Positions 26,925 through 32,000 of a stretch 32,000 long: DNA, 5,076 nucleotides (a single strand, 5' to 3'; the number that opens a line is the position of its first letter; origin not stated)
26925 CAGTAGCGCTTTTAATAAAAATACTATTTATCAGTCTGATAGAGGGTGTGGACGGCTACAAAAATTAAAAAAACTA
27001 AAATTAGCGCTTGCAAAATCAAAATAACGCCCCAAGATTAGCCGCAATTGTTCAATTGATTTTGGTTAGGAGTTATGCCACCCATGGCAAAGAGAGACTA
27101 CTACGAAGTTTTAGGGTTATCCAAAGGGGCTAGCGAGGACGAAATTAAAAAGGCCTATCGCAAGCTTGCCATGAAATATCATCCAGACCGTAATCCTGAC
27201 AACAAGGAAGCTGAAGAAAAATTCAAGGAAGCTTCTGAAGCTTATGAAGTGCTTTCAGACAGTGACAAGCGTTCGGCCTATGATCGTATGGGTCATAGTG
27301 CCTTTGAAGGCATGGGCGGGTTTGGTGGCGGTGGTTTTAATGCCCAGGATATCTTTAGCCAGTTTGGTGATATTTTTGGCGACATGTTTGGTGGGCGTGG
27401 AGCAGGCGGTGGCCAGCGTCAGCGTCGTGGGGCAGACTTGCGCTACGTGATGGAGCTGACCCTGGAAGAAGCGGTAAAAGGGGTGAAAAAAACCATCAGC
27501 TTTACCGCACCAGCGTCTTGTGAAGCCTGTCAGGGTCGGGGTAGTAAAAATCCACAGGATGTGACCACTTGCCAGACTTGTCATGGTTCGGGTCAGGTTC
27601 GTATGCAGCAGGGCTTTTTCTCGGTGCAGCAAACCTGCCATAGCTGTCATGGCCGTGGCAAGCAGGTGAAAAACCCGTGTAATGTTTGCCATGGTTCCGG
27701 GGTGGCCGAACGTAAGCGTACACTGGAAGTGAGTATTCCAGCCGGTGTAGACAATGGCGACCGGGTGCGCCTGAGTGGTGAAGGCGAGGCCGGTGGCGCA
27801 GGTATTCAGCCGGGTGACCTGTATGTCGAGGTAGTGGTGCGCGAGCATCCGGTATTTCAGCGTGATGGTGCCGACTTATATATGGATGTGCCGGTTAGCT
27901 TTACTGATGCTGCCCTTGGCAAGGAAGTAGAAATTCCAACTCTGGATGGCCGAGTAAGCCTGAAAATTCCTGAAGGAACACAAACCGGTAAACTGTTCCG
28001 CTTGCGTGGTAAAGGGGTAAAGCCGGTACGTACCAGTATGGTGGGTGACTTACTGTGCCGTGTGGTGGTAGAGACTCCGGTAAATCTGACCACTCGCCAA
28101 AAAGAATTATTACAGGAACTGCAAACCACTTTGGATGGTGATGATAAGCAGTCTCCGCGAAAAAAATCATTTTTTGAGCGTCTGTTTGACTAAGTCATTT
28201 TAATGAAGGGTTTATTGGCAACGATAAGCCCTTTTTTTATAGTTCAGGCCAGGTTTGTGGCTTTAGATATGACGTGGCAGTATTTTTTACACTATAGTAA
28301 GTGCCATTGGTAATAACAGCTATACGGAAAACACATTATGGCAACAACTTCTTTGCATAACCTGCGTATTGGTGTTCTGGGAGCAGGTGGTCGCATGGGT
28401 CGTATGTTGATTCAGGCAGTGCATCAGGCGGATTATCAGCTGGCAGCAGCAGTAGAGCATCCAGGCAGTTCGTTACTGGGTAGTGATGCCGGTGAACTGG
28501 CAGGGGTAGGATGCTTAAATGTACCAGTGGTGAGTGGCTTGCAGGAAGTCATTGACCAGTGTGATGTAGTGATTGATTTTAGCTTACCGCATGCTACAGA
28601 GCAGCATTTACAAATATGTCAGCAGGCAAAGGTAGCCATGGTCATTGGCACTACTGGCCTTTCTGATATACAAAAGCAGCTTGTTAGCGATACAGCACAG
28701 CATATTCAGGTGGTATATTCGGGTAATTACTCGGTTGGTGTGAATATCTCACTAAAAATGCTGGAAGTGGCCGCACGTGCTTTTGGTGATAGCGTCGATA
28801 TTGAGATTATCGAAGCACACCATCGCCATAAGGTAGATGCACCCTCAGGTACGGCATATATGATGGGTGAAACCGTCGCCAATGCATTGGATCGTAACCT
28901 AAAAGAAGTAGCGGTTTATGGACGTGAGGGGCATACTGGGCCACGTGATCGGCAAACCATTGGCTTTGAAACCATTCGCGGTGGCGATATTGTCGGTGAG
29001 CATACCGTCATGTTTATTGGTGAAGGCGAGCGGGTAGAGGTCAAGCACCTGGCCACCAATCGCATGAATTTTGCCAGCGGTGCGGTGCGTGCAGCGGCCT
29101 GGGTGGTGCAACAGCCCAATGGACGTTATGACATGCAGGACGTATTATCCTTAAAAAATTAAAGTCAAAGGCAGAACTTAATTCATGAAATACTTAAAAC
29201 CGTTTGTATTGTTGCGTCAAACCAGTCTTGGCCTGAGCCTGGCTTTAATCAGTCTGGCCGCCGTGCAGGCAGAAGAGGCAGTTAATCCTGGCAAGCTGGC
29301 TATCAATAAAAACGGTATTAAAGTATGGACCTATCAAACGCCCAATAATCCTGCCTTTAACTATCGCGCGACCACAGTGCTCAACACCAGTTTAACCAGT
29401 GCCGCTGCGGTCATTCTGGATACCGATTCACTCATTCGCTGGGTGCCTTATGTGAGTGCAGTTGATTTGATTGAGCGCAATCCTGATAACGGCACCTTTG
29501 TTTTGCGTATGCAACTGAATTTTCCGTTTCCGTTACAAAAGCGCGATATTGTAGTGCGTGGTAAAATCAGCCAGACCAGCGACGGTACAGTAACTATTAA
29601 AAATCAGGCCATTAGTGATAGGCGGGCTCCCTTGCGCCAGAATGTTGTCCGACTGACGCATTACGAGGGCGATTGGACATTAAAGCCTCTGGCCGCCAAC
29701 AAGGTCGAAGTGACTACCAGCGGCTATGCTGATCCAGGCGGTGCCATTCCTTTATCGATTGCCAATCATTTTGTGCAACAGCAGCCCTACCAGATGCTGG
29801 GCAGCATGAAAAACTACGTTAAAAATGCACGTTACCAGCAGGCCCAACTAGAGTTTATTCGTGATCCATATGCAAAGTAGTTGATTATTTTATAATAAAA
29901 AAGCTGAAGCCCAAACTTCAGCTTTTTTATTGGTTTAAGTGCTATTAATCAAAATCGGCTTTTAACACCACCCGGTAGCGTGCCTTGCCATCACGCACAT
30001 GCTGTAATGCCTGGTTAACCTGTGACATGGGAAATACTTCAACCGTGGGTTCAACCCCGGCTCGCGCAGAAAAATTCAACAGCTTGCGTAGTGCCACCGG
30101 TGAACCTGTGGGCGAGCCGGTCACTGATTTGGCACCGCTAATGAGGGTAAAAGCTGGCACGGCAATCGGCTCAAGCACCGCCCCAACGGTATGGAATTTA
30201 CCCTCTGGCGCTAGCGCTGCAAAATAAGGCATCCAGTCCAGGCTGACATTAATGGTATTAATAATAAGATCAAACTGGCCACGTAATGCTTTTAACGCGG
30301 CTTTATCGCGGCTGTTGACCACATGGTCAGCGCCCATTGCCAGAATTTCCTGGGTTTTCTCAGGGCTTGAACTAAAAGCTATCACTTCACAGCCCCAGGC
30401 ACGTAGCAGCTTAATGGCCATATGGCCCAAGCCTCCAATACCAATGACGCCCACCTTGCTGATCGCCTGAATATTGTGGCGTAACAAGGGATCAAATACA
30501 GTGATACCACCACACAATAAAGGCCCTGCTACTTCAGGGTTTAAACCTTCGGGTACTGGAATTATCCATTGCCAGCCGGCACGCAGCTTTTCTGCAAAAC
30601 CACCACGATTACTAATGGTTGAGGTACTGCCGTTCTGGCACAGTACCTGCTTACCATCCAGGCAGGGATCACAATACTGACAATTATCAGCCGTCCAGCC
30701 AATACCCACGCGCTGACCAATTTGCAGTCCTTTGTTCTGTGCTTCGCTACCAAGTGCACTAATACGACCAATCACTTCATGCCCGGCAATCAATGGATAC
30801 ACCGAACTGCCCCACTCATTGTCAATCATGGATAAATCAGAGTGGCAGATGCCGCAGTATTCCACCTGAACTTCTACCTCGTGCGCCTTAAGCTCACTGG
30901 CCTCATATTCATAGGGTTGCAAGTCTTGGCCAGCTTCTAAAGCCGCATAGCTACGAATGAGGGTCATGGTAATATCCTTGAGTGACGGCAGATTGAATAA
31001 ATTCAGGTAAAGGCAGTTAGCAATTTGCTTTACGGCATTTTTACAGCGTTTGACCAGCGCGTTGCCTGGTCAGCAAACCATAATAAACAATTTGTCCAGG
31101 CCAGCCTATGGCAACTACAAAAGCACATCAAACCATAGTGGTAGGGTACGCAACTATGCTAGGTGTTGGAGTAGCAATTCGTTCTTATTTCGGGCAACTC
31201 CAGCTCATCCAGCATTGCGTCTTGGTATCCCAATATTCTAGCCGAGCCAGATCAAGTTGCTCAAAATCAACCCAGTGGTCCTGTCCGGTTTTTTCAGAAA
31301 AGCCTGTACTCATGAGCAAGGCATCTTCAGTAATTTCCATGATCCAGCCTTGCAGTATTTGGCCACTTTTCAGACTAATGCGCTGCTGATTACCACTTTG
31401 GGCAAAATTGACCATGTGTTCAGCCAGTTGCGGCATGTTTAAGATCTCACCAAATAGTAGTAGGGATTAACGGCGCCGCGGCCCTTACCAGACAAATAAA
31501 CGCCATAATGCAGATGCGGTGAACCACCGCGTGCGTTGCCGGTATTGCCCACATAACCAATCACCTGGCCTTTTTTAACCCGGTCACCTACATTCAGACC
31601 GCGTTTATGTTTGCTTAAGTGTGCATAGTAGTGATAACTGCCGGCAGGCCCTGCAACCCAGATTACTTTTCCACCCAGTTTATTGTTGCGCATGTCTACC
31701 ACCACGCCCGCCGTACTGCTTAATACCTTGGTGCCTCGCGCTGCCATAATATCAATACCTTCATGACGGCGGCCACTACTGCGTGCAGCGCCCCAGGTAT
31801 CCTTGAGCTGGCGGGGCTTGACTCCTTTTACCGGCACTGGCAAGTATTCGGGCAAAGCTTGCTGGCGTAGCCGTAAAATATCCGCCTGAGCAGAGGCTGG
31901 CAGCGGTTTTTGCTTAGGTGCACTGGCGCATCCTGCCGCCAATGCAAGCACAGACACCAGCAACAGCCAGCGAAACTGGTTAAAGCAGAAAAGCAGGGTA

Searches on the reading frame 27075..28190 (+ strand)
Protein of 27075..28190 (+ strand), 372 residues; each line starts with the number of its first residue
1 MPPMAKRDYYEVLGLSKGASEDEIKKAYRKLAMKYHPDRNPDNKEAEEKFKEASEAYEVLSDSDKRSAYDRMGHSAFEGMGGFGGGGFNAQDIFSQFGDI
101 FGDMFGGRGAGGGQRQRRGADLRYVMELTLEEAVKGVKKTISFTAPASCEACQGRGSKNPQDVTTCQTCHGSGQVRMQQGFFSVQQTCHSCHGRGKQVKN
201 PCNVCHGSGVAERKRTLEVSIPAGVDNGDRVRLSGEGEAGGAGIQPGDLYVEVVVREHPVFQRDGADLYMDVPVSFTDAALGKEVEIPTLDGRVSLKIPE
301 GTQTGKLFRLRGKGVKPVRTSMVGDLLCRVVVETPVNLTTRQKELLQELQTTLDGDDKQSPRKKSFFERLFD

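Call 73: search_protein_families(library=pfam, proteins=[window:27075-28190:+], max_evalue=0.00001)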
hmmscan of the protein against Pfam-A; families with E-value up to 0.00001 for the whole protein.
window:27075-28190:+ (372 aa): 3 families
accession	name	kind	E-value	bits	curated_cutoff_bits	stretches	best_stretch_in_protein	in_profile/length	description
PF01556.23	DnaJ_C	-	8.2e-52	175.7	26.6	1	122-335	1-152/152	DnaJ C terminal domain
PF00226.36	DnaJ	-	5.1e-30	103.8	27.8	1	8-70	1-63/63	DnaJ domain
PF00684.25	DnaJ_CXXCXGXG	-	3.1e-15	56.6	32.7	1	149-209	1-65/65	DnaJ central domain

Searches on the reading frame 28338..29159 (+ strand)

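Call 73: search_protein_families(library=pfam, proteins=[window:28338-29159:+], max_evalue=0.00001)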
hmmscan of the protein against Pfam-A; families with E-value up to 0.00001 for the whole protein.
window:28338-29159:+ (274 aa): 2 families
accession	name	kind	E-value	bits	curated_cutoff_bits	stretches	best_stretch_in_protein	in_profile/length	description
PF05173.19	DapB_C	-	1e-43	148.7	27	1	134-270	1-121/121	Dihydrodipicolinate reductase, C-terminus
PF01113.26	DapB_N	-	1.4e-39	135.4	25.6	1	10-131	2-124/124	Dihydrodipicolinate reductase, N-terminus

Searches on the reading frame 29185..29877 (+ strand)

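Call 73: search_protein_families(library=pfam, proteins=[window:29185-29877:+], max_evalue=0.00001)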
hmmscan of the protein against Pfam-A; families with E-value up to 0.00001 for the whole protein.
window:29185-29877:+ (231 aa): 1 family
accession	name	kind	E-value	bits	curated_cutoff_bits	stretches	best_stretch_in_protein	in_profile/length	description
PF01852.25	START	-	1.3e-10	41.5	22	1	49-200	33-189/207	START domain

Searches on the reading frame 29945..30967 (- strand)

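Call 73: search_protein_families(library=pfam, proteins=[window:29945-30967:-], max_evalue=0.00001)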
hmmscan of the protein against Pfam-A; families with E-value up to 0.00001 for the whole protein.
window:29945-30967:- (340 aa): 3 families
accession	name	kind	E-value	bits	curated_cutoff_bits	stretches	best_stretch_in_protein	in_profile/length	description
PF00107.32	ADH_zinc_N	-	1e-23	84.1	31.8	1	179-300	1-127/129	Zinc-binding dehydrogenase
PF08240.17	ADH_N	-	1.4e-23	83.6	23.5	1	28-140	2-104/104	Alcohol dehydrogenase GroES-like domain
PF13602.12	ADH_zinc_N_2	-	3.3e-10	41.4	27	1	211-335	1-134/134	Zinc-binding dehydrogenase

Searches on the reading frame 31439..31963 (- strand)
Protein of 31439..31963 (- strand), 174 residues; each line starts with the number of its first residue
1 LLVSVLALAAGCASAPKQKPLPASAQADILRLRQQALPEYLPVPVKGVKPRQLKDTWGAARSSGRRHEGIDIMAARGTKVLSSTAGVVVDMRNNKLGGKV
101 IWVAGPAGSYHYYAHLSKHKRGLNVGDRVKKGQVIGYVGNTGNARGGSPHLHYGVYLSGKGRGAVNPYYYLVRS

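Call 73: search_protein_families(library=pfam, proteins=[window:31439-31963:-], max_evalue=0.00001)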
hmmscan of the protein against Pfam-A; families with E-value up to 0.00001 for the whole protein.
window:31439-31963:- (174 aa): 1 family
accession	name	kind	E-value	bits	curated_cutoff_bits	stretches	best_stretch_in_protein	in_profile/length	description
PF01551.29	Peptidase_M23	-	8e-25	87.3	28.7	1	66-160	2-92/96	Peptidase family M23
